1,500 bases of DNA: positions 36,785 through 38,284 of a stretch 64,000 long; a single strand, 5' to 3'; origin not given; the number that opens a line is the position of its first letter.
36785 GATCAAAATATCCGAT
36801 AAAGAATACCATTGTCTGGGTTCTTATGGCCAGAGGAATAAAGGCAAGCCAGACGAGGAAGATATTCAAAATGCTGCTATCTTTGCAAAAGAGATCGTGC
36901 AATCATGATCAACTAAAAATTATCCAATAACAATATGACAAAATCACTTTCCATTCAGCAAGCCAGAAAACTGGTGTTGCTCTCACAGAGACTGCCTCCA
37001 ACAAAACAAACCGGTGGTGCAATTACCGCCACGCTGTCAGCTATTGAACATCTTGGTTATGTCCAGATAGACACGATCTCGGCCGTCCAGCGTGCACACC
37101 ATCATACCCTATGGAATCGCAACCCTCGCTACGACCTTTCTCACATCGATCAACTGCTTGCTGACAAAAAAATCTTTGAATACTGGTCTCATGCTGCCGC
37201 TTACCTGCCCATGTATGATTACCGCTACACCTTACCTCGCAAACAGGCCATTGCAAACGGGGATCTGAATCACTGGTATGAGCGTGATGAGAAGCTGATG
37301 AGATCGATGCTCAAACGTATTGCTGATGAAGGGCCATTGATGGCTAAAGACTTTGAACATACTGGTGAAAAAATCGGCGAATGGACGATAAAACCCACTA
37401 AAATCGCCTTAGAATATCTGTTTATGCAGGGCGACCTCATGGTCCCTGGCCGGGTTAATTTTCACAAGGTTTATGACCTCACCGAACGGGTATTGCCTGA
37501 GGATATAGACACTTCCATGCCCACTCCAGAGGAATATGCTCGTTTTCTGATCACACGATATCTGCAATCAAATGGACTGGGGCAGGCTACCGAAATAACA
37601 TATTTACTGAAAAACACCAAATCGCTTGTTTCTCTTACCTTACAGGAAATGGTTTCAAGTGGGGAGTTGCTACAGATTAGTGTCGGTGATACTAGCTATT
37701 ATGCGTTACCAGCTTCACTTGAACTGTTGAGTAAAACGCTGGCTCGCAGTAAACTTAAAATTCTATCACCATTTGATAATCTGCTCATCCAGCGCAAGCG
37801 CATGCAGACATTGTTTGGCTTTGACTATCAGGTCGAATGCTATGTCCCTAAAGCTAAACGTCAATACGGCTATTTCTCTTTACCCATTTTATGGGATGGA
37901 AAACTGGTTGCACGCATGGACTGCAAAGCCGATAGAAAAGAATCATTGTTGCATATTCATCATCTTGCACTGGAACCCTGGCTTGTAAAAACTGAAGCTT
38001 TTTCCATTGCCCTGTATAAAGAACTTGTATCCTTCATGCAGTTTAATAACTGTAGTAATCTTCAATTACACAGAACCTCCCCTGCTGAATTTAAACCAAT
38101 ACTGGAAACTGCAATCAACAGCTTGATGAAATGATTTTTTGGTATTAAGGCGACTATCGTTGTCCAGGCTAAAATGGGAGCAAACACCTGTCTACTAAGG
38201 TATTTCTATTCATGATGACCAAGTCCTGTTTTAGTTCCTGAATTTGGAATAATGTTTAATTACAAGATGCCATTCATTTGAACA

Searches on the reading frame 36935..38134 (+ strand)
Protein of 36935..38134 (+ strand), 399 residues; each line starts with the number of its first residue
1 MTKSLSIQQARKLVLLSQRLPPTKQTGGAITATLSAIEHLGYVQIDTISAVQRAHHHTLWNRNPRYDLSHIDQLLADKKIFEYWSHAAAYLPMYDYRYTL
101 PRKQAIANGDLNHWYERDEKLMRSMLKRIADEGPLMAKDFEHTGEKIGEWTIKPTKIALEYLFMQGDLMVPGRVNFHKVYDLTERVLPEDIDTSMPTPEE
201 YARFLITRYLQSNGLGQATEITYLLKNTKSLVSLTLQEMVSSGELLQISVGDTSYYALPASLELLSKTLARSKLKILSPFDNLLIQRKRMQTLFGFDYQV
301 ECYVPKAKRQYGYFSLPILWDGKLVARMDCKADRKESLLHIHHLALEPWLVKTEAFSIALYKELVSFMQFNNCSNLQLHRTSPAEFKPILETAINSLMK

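Call 9: search_protein_families(library=pfam, proteins=[window:36935-38134:+], max_evalue=0.01)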
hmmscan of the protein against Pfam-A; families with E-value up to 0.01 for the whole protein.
window:36935-38134:+ (399 aa): 1 family
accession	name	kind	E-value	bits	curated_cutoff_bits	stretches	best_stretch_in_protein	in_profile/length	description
PF06224.18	AlkZ-like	-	3.5e-76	257.4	25.9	1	37-350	1-312/329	DNA glycosylase AlkZ-like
